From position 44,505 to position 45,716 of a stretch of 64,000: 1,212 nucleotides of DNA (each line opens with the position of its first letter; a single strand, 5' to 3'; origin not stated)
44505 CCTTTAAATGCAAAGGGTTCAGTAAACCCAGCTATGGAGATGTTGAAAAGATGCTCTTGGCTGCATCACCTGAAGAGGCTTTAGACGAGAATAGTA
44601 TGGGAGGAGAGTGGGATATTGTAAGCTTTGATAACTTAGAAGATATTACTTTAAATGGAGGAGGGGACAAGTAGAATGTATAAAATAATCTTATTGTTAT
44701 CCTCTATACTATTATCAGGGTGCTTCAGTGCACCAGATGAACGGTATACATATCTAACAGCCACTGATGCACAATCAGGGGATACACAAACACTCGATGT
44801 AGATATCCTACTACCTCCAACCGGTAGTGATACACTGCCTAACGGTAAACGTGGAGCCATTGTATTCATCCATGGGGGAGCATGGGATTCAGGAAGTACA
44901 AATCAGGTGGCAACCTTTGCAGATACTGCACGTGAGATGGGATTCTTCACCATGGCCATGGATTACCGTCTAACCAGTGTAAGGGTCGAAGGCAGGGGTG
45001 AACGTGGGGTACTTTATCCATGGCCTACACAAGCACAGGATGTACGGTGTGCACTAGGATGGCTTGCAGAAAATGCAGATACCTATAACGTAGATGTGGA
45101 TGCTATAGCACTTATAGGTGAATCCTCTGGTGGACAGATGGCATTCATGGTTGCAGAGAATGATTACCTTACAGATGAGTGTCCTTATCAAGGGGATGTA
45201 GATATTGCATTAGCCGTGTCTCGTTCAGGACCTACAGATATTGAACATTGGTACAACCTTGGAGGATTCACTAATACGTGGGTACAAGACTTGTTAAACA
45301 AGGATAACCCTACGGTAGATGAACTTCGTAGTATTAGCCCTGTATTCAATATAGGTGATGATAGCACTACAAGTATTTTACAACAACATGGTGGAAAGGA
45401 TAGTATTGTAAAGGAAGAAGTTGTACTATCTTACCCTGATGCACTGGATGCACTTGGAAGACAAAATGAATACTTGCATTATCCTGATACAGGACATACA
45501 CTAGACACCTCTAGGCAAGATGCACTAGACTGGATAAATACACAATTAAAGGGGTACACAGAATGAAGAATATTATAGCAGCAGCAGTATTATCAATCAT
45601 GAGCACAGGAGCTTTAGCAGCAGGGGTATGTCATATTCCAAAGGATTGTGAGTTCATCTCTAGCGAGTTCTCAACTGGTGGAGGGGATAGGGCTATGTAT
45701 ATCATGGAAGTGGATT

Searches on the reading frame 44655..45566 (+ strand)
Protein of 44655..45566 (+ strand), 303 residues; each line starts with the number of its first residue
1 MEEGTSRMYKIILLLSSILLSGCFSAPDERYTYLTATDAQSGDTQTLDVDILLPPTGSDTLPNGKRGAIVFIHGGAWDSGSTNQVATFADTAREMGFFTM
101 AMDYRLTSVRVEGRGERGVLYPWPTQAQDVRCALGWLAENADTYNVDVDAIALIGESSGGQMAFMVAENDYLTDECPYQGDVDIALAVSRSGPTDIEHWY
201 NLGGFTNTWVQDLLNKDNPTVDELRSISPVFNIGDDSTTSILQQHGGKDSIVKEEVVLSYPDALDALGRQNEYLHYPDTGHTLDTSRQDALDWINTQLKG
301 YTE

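Call 76: search_protein_families(library=pfam, proteins=[window:44655-45566:+], max_evalue=0.001)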
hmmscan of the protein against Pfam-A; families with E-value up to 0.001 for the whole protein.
window:44655-45566:+ (303 aa): 6 families
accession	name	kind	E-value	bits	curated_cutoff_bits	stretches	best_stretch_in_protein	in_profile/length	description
PF20434.5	BD-FAE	-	1.4e-29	103.6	26.8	1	50-254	2-205/215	BD-FAE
PF07859.19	Abhydrolase_3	-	7.9e-13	49.1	25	1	69-281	1-206/210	alpha/beta hydrolase fold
PF00326.27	Peptidase_S9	-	1.7e-10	41.2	22.6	1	129-298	47-203/213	Prolyl oligopeptidase family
PF00135.34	COesterase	-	5.8e-06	26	27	1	42-164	81-198/515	Carboxylesterase family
PF12146.15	Hydrolase_4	-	2.4e-05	24.2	27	1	65-167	3-94/239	Serine aminopeptidase, S33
PF12697.13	Abhydrolase_6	-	0.00054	21.1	26.3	1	69-182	1-85/217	Alpha/beta hydrolase family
